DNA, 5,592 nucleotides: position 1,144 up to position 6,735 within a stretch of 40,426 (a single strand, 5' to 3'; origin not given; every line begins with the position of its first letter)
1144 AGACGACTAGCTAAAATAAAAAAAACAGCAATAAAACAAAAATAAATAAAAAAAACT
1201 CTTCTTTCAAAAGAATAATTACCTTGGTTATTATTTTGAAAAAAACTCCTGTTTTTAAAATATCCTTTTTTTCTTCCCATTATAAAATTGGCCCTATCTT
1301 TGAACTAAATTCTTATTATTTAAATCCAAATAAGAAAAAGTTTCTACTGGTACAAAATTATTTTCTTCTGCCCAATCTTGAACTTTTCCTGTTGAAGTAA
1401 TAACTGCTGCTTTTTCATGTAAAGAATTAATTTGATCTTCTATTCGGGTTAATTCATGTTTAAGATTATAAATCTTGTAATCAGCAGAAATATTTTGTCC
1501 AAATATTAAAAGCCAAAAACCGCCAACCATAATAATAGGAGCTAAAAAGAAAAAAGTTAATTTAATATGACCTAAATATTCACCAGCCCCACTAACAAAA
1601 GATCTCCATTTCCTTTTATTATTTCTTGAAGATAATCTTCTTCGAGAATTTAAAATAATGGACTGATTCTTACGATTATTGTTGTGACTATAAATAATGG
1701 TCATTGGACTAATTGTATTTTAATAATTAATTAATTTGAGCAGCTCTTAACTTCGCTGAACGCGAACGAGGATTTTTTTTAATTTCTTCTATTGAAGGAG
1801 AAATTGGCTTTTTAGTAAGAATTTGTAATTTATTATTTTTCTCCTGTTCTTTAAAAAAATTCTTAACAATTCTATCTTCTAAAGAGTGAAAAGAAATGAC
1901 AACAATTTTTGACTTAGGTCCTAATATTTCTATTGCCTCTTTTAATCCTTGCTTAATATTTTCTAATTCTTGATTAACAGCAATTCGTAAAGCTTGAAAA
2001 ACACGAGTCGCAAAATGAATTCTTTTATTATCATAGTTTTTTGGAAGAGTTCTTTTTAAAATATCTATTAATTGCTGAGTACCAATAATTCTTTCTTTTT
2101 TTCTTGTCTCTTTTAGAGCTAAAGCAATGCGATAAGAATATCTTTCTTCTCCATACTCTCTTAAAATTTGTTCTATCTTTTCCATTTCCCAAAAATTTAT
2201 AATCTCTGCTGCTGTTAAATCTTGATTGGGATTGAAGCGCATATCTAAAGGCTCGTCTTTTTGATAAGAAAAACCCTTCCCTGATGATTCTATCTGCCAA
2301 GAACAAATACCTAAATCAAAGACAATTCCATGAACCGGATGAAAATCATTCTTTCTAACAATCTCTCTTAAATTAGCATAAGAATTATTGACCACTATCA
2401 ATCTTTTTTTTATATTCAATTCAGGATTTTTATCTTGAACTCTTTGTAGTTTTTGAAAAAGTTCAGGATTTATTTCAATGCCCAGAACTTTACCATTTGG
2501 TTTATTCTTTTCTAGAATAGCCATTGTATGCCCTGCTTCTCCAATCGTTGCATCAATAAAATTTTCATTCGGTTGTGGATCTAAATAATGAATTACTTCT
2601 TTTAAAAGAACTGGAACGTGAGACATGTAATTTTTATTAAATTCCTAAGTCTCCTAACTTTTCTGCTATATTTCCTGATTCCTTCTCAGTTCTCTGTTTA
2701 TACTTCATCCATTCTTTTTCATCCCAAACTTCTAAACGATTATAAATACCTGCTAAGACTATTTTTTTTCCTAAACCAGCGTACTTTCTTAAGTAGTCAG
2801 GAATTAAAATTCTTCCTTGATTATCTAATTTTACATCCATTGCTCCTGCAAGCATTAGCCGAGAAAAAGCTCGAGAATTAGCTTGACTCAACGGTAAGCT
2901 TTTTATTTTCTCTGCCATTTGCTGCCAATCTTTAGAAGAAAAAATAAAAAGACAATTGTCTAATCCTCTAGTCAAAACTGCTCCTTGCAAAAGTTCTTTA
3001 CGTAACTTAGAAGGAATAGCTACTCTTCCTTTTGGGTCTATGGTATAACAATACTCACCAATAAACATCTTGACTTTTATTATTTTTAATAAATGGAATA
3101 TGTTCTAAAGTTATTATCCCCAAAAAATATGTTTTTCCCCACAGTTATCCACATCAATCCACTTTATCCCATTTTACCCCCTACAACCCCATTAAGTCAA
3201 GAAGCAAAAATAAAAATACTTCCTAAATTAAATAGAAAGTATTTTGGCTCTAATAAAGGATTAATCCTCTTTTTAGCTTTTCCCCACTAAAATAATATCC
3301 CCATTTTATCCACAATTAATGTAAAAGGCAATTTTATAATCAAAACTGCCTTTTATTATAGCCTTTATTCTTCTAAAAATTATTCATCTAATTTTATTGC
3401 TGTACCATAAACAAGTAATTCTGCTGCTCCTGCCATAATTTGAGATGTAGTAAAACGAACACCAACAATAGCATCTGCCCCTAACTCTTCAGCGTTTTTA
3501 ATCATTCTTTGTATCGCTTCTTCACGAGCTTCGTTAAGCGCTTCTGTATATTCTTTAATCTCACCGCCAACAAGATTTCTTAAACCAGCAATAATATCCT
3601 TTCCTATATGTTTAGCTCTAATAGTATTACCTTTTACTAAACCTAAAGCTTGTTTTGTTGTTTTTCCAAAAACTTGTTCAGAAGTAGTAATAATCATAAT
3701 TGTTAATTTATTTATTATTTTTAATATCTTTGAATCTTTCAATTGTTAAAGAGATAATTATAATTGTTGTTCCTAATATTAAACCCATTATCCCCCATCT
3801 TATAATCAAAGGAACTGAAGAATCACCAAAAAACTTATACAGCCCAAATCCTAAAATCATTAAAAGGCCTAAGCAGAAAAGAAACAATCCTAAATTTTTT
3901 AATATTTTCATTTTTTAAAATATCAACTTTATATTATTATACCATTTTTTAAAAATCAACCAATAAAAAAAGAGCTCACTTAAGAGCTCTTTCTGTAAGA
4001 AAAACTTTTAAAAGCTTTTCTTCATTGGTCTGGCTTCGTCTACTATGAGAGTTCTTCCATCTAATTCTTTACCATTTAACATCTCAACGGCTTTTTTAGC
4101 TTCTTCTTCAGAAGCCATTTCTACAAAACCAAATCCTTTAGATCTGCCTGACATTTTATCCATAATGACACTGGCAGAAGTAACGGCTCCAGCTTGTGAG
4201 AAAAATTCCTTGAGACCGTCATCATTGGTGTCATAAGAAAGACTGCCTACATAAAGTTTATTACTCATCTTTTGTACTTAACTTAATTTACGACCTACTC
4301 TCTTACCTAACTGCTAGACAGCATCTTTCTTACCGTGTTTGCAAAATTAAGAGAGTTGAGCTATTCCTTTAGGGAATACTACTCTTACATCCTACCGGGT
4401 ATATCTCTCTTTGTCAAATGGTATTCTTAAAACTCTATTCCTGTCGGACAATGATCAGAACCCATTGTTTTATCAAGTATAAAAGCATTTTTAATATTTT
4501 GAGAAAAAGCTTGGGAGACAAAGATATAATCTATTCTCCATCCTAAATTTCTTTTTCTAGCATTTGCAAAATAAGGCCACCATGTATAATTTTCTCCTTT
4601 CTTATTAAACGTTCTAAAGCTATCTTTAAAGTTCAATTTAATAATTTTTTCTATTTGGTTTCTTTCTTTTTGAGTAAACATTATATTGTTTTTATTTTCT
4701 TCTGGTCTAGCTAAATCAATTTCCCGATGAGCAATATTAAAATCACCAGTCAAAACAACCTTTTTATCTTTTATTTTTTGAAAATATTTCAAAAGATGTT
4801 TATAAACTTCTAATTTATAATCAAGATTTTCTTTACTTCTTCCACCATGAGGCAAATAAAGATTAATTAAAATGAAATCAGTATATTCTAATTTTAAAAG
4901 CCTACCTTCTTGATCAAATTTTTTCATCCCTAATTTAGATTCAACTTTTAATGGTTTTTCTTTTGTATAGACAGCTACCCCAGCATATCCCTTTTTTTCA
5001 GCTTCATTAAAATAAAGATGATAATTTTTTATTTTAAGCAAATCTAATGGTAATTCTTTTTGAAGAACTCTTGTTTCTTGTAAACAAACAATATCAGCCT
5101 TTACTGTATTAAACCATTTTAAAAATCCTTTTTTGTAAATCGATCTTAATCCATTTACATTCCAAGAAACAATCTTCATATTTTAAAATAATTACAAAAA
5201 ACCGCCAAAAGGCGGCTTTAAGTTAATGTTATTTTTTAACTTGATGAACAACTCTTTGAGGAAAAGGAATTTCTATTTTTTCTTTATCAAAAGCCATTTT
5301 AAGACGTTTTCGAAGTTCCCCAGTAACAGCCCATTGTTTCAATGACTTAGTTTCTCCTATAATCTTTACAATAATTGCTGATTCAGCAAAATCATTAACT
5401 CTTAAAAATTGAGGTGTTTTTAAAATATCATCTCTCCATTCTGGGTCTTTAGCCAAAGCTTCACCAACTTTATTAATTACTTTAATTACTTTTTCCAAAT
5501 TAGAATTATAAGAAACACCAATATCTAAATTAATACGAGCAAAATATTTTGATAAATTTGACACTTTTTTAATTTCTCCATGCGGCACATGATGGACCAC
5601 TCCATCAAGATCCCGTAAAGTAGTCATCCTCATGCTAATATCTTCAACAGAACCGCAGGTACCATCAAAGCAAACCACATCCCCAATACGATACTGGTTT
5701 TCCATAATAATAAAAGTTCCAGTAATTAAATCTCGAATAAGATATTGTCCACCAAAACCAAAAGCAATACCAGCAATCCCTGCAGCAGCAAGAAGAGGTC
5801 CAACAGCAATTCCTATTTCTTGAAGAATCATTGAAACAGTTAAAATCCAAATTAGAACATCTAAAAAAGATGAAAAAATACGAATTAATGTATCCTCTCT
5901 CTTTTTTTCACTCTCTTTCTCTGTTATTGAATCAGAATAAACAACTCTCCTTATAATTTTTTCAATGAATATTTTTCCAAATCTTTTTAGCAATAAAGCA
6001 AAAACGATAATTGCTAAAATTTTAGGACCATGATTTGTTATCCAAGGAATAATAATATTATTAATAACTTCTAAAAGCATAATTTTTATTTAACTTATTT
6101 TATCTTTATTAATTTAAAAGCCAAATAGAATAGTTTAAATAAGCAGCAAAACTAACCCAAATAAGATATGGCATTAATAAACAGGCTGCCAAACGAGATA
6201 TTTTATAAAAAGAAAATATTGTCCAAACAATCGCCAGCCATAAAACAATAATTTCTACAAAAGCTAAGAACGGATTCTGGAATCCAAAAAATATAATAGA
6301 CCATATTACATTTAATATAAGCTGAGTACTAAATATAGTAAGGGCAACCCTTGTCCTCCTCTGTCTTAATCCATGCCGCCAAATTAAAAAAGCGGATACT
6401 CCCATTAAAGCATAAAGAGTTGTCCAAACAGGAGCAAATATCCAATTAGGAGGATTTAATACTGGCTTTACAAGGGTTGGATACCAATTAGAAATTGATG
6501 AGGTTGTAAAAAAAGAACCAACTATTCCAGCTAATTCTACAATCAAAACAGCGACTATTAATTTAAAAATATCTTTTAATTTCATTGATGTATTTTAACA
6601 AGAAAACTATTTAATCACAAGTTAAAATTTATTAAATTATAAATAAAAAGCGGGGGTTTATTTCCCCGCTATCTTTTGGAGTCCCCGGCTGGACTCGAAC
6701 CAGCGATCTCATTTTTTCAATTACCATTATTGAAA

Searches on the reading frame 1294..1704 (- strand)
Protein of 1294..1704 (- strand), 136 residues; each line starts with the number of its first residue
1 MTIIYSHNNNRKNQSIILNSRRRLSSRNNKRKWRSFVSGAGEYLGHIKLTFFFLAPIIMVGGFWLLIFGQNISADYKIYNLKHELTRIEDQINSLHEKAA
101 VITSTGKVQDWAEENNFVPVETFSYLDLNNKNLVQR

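Call 69: search_protein_families(library=pfam, proteins=[window:1294-1704:-], max_evalue=1)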
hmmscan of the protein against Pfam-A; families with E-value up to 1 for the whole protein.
window:1294-1704:- (136 aa): 1 family
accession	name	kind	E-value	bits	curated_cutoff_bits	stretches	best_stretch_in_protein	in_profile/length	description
PF19360.4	TadB_TadC_N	-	0.055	13.7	27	1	51-79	12-40/143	TadB/TadC N-terminal domain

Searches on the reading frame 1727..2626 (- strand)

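Call 69: search_protein_families(library=pfam, proteins=[window:1727-2626:-], max_evalue=1)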
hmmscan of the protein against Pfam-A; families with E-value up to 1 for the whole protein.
window:1727-2626:- (299 aa): 10 families
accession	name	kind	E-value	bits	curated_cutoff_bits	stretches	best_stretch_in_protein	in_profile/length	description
PF01795.25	Methyltransf_5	-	7.5e-98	328.2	27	1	2-297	3-307/309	MraW methylase family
PF01189.24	Methyltr_RsmB-F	-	0.0016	18.6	27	1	14-90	3-75/199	16S rRNA methyltransferase RsmB/F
PF01209.24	Ubie_methyltran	-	0.013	15.3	20.1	1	15-64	43-92/233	ubiE/COQ5 methyltransferase family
PF13847.12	Methyltransf_31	-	0.015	15.5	27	1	19-64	3-48/145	Methyltransferase domain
PF00010.31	HLH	-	0.034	14.4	20.7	0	177-202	10-35/53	Helix-loop-helix DNA-binding domain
PF02390.23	Methyltransf_4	-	0.05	13.5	24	1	23-98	5-76/173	Putative methyltransferase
PF13679.12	Methyltransf_32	-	0.095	13.1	27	1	15-68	21-77/143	Methyltransferase domain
PF22723.2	NA-iREase2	-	0.11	13.3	27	0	205-268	26-89/119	NACHT-associated inactive Restriction Endonuclease 2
PF14561.12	TPR_20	-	0.17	12.7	25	0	164-205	23-64/90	Tetratricopeptide repeat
PF08242.18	Methyltransf_12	-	0.22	12.7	30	0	32-68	8-45/98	Methyltransferase domain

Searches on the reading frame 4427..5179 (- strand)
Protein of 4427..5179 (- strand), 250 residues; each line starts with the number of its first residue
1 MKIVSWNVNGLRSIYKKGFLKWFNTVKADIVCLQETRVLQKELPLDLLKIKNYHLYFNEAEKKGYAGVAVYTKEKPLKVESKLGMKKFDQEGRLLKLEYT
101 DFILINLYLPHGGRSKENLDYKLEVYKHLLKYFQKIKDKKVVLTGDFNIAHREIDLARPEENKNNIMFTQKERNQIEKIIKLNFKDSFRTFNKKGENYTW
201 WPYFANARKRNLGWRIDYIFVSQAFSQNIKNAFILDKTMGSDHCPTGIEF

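Call 69: search_protein_families(library=pfam, proteins=[window:4427-5179:-], max_evalue=1)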
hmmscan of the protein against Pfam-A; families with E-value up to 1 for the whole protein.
window:4427-5179:- (250 aa): 2 families
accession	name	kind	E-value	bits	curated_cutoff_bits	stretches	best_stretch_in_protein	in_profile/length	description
PF03372.29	Exo_endo_phos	-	2.8e-31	109.4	24.5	1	4-243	1-225/225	Endonuclease/Exonuclease/phosphatase family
PF14529.12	Exo_endo_phos_2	-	1.1e-05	25.8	27.4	1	105-245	4-115/117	Endonuclease-reverse transcriptase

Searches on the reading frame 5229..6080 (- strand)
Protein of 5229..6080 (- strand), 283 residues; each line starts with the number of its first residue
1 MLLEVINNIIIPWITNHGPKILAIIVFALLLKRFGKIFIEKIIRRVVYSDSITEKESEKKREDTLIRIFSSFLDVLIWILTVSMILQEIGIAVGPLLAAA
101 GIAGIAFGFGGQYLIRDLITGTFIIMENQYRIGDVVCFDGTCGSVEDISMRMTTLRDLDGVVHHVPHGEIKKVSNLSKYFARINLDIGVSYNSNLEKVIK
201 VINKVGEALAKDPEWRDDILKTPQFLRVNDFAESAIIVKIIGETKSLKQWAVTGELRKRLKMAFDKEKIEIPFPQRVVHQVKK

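Call 69: search_protein_families(library=pfam, proteins=[window:5229-6080:-], max_evalue=1)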
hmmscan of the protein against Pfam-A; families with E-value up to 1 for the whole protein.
window:5229-6080:- (283 aa): 6 families
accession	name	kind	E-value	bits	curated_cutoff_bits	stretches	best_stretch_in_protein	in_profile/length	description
PF00924.24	MS_channel_2nd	-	2.9e-16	59.8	20.2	1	114-178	2-68/68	Mechanosensitive ion channel, beta-domain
PF21082.3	MS_channel_3rd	-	2.2e-10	41.2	21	1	183-271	1-88/88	Mechanosensitive ion channel MscS, C-terminal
PF21088.3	MS_channel_1st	-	1.5e-07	31.7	23.1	1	75-112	5-42/42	Mechanosensitive ion channel, transmembrane helices 2/3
PF14093.11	DUF4271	-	0.019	15.3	29.7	1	22-123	6-112/206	Domain of unknown function (DUF4271)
PF00690.31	Cation_ATPase_N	-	0.058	13.5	20.4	1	58-86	40-68/69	Cation transporter/ATPase, N-terminus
PF18955.5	DUF5698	-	0.066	14.1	27.5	1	64-93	12-41/58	Domain of unknown function (DUF5698)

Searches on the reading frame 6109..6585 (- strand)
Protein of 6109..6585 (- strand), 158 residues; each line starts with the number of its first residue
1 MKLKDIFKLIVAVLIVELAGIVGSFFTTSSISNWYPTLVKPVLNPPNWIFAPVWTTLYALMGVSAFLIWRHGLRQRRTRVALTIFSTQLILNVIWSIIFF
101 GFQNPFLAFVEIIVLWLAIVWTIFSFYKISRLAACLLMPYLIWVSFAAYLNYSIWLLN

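Call 7: find_encoding_contigs(protein=window:6109-6585:-, flank=3000, max_places=10)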
Protein window:6109-6585:- (158 aa): 7 contigs read that carry it; 5 places shown.
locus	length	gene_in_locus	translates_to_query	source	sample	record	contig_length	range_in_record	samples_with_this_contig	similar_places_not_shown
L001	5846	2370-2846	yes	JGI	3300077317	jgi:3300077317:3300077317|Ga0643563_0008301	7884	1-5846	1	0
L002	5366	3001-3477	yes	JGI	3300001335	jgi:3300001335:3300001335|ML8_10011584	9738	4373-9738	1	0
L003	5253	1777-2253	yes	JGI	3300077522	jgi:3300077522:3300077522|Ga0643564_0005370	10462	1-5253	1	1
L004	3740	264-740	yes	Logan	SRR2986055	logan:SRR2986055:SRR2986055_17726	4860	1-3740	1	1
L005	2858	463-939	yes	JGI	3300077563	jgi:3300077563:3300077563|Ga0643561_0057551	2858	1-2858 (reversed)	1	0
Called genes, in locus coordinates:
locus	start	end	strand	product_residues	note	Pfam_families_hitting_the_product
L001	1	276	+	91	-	?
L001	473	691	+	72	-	PF18898:DUF5654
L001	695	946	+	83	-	PF26604:CBU_0592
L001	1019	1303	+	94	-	-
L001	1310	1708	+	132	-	PF09945:DUF2177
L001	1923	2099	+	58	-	-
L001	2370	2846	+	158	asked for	PF03073:TspO_MBR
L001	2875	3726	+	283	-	PF21088:MS_channel_1st, PF00924:MS_channel_2nd, PF21082:MS_channel_3rd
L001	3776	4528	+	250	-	PF03372:Exo_endo_phos, PF14529:Exo_endo_phos_2 (faint)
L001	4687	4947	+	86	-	PF00076:RRM_1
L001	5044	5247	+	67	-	-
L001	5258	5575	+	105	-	PF01906:YbjQ_1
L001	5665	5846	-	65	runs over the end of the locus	-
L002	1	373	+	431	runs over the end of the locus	PF21722:Gly_rich_2 (weak)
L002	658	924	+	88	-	PF03013:Pyr_excise (weak)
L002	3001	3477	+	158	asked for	PF03073:TspO_MBR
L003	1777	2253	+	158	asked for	PF03073:TspO_MBR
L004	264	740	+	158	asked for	PF03073:TspO_MBR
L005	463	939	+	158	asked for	PF03073:TspO_MBR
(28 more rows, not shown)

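Call 22: find_homologous_proteins(query=window:6109-6585:-, max_evalue=1e-10)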
Query window:6109-6585:- (158 aa): 3368 proteins with E <= 1e-10 among 3552 candidates; the best 120 are listed.
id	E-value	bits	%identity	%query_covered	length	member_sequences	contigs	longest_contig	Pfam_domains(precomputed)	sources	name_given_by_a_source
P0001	1.2e-87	310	90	100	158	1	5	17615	PF03073.21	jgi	jgi:translocator protein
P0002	1.2e-87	310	90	100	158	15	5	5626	PF03073.21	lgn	-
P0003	3.0e-87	309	89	100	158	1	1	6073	PF03073.21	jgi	jgi:tryptophan-rich sensory protein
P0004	5.3e-83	295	86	100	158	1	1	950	PF03073.21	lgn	-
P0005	5.1e-82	292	84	100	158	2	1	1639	PF03073.21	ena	-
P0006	4.4e-81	289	82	100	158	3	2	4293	PF03073.21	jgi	-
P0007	4.8e-81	289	82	100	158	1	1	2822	PF03073.21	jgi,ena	jgi:tryptophan-rich sensory protein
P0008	2.3e-80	287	82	100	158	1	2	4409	PF03073.21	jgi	jgi:tryptophan-rich sensory protein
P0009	9.0e-80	285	82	100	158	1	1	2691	PF03073.21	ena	-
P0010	8.1e-66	239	68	100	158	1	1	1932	PF03073.21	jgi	-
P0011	3.2e-65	237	68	100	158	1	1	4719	PF03073.21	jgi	-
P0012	3.7e-65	237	67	100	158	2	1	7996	PF03073.21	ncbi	ncbi:MAG: TspO/MBR family protein [Candidatus Jacksonbacteria bacterium]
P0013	1.8e-64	235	66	100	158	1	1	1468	PF03073.21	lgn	-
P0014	7.1e-64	233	67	100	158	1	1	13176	PF03073.21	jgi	-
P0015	7.1e-64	233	66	100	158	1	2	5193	PF03073.21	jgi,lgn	-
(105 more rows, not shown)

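Call 23: find_encoding_contigs(protein=P0001, flank=2500, max_places=5)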
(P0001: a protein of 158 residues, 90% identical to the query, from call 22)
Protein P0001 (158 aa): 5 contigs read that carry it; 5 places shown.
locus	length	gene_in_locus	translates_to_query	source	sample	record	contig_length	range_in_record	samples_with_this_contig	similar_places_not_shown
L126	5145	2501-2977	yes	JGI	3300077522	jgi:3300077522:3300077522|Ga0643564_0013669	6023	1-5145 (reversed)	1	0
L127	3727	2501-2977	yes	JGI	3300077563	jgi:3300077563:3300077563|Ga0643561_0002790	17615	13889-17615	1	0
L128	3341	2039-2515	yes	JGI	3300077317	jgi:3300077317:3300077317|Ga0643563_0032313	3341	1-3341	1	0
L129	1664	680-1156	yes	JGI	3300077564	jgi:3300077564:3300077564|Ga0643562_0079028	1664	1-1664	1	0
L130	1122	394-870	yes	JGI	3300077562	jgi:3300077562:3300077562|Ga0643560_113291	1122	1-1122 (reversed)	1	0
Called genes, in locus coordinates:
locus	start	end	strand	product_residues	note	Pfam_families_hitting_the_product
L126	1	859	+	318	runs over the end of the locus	PF04542:Sigma70_r2, PF04545:Sigma70_r4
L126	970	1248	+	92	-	-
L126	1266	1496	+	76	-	PF09945:DUF2177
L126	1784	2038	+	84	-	-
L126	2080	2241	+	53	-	-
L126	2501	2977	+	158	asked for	PF03073:TspO_MBR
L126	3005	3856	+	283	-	PF21088:MS_channel_1st, PF00924:MS_channel_2nd, PF21082:MS_channel_3rd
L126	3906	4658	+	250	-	PF03372:Exo_endo_phos, PF14529:Exo_endo_phos_2 (weak)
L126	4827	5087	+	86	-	PF00076:RRM_1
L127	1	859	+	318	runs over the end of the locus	PF04542:Sigma70_r2, PF04545:Sigma70_r4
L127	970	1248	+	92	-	-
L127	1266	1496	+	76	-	PF09945:DUF2177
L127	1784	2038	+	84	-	-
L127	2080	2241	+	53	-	-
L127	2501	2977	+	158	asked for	PF03073:TspO_MBR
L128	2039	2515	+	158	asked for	PF03073:TspO_MBR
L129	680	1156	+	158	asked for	PF03073:TspO_MBR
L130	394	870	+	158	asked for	PF03073:TspO_MBR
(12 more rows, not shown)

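Call 24: find_encoding_contigs(protein=P0003, flank=2500, max_places=3)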
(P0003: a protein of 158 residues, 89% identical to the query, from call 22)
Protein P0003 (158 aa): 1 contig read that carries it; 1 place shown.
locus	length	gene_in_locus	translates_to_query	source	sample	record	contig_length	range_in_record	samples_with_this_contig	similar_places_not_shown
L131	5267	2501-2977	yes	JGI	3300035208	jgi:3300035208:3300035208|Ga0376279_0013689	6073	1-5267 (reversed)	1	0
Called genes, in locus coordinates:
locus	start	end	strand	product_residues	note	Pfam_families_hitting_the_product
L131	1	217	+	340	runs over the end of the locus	?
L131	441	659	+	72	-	PF18898:DUF5654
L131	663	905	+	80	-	PF26604:CBU_0592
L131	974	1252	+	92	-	-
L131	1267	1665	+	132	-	PF09945:DUF2177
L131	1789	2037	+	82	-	-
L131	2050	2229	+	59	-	-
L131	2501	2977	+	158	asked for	PF03073:TspO_MBR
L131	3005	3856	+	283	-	PF21088:MS_channel_1st, PF00924:MS_channel_2nd, PF21082:MS_channel_3rd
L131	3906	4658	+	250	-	PF03372:Exo_endo_phos, PF14529:Exo_endo_phos_2 (weak)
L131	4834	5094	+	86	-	PF00076:RRM_1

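Call 25: find_encoding_contigs(protein=P0006, flank=2500, max_places=3)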
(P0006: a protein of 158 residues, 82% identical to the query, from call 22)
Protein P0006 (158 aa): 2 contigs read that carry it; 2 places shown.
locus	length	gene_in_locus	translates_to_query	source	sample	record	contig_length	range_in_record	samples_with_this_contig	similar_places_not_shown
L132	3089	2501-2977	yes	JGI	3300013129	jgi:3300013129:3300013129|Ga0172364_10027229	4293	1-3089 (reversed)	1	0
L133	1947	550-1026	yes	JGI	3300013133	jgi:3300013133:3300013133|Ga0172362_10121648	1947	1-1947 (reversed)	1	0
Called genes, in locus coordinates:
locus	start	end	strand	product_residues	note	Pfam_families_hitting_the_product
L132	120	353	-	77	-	-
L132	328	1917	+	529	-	PF01180:DHO_dh, PF01207:Dus (faint)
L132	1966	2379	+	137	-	-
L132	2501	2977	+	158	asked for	PF03073:TspO_MBR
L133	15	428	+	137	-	-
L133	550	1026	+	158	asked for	PF03073:TspO_MBR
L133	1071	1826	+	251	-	PF03372:Exo_endo_phos, PF14529:Exo_endo_phos_2 (weak)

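Call 26: find_encoding_contigs(protein=P0008, flank=2500, max_places=3)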
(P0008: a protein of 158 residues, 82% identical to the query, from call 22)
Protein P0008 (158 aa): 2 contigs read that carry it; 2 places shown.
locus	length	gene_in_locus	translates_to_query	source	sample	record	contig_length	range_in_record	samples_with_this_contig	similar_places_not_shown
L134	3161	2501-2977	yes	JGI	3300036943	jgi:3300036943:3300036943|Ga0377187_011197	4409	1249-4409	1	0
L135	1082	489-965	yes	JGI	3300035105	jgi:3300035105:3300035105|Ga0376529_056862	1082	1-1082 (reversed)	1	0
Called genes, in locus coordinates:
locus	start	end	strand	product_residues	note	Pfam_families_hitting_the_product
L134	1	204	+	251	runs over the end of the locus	PF01145:Band_7, PF13421:Band_7_1 (weak)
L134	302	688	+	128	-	-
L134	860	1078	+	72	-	PF18898:DUF5654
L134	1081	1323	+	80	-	PF26604:CBU_0592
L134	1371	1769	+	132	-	PF09945:DUF2177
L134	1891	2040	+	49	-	-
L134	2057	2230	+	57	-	-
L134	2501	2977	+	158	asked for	PF03073:TspO_MBR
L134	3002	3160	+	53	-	?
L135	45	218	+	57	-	-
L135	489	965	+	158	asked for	PF03073:TspO_MBR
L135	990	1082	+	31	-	?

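Call 31: find_encoding_contigs(protein=P0002, flank=1500, max_places=5)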
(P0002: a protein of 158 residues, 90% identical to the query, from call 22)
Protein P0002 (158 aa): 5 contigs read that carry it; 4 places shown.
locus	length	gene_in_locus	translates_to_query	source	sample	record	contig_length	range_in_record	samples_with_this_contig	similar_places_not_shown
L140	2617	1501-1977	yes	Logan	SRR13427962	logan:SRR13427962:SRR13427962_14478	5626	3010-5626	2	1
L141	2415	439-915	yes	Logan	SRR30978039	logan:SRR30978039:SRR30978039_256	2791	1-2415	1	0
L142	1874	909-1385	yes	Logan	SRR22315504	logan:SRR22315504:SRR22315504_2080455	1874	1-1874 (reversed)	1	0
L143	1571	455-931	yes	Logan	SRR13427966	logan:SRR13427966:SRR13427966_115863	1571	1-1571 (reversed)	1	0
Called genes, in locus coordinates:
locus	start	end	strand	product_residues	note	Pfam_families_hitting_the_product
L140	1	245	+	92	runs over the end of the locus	-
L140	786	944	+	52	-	-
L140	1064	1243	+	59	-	-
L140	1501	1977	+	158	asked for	PF03073:TspO_MBR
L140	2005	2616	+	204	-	?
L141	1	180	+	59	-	?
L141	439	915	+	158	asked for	PF03073:TspO_MBR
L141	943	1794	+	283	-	PF21088:MS_channel_1st (weak), PF00924:MS_channel_2nd, PF21082:MS_channel_3rd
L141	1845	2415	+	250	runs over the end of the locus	PF03372:Exo_endo_phos, PF14529:Exo_endo_phos_2 (weak)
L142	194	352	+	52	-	-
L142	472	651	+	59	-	-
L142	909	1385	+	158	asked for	PF03073:TspO_MBR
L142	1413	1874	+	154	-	?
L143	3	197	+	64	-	?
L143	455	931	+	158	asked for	PF03073:TspO_MBR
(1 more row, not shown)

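Call 32: find_encoding_contigs(protein=P0005, flank=1500, max_places=3)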
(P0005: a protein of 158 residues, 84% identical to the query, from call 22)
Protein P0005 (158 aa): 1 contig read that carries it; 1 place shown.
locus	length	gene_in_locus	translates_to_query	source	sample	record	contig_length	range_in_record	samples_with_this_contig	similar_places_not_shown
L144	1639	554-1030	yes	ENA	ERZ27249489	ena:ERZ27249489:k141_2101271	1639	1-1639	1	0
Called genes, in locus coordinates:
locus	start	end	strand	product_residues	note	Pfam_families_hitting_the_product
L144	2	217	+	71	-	?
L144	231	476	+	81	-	PF26604:CBU_0592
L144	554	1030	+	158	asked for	PF03073:TspO_MBR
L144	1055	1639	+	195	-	?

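Call 33: find_encoding_contigs(protein=P0007, flank=1500, max_places=3)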
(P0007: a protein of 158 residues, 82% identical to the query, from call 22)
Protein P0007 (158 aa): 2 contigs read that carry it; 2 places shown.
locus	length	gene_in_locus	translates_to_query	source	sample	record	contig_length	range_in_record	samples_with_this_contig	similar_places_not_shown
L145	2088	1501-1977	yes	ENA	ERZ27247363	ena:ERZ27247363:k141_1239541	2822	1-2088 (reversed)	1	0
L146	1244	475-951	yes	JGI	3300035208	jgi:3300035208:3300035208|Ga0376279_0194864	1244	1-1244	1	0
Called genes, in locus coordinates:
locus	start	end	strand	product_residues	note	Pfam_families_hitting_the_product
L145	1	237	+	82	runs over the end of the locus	PF26604:CBU_0592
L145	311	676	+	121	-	PF09945:DUF2177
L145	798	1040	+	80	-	-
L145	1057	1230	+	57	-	-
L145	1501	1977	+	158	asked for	PF03073:TspO_MBR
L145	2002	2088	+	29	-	?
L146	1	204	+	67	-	?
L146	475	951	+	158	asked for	PF03073:TspO_MBR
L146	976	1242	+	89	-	?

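Call 34: find_encoding_contigs(protein=P0009, flank=1500, max_places=3)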
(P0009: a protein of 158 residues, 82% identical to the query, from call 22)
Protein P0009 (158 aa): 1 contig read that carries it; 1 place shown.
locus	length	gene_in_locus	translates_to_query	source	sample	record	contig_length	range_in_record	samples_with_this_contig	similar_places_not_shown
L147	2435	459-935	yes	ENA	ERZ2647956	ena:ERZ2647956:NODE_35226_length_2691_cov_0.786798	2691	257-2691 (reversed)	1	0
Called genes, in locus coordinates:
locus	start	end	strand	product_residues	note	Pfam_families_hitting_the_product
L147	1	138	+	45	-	?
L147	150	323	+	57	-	PF26604:CBU_0592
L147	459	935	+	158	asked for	PF03073:TspO_MBR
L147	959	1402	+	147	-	PF21088:MS_channel_1st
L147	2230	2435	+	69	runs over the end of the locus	-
